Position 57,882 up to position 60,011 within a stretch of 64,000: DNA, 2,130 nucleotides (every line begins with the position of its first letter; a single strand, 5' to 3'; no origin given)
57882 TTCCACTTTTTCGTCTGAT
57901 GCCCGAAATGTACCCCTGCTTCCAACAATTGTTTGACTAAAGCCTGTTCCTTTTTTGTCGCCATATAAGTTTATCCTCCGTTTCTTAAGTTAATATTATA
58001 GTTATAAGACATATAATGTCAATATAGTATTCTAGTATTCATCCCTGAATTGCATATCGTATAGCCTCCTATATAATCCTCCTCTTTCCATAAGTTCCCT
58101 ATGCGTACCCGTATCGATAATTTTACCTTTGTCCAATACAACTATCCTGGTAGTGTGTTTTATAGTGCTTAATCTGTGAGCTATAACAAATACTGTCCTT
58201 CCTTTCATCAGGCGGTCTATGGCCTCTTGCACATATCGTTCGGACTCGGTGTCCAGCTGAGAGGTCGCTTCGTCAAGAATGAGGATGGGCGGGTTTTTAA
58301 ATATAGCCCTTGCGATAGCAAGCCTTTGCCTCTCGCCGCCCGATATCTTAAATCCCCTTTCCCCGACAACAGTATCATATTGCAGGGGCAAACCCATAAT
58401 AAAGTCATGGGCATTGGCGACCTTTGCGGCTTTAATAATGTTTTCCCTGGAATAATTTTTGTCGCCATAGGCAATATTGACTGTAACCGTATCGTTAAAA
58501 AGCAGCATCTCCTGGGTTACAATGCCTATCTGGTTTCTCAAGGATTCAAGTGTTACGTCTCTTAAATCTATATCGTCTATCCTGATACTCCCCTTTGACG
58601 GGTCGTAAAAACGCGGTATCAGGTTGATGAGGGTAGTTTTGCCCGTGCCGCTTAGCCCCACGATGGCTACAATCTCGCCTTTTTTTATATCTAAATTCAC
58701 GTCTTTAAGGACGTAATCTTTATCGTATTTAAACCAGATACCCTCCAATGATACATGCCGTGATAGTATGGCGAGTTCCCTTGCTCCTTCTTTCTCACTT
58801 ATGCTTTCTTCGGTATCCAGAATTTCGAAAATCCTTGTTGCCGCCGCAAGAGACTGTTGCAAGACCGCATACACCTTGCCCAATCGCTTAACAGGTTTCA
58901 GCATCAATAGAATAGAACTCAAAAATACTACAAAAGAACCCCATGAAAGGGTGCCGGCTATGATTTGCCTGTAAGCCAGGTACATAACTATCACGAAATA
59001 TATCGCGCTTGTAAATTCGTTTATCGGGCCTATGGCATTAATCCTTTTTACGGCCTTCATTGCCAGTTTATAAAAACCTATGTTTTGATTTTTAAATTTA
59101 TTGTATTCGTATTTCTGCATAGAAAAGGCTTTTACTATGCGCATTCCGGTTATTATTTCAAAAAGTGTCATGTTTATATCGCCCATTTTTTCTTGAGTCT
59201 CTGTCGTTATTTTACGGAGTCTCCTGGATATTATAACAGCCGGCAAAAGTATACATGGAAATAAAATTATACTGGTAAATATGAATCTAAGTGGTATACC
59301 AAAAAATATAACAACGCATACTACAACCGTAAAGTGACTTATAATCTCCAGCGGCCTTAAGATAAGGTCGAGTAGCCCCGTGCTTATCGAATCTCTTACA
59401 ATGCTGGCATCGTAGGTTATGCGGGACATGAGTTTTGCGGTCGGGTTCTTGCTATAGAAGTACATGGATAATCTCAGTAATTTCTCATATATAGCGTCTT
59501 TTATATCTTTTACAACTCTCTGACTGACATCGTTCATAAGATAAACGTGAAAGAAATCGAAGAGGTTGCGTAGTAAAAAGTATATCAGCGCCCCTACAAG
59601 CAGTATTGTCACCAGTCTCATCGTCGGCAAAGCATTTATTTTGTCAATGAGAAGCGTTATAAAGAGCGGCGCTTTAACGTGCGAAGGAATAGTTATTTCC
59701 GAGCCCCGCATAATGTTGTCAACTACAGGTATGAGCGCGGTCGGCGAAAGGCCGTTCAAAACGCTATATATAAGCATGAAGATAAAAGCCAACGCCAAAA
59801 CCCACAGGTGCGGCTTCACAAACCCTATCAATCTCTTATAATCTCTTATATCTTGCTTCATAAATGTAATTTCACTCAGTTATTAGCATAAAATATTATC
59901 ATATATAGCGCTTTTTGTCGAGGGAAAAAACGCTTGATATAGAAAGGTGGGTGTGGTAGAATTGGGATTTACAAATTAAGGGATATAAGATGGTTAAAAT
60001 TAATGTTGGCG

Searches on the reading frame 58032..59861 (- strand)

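Call 75: search_protein_families(library=pfam, proteins=[window:58032-59861:-], max_evalue=0.00001)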
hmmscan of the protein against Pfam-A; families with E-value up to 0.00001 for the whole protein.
window:58032-59861:- (609 aa): 3 families
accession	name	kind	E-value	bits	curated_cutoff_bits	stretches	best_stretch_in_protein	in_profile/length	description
PF00664.28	ABC_membrane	-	5.2e-37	128.4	28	1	65-323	19-273/274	ABC transporter transmembrane region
PF00005.33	ABC_tran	-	1.7e-34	119.8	25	1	385-534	1-137/137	ABC transporter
PF02463.25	SMC_N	-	2.1e-07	31.1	40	0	424-574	109-209/220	RecF/RecN/SMC N terminal domain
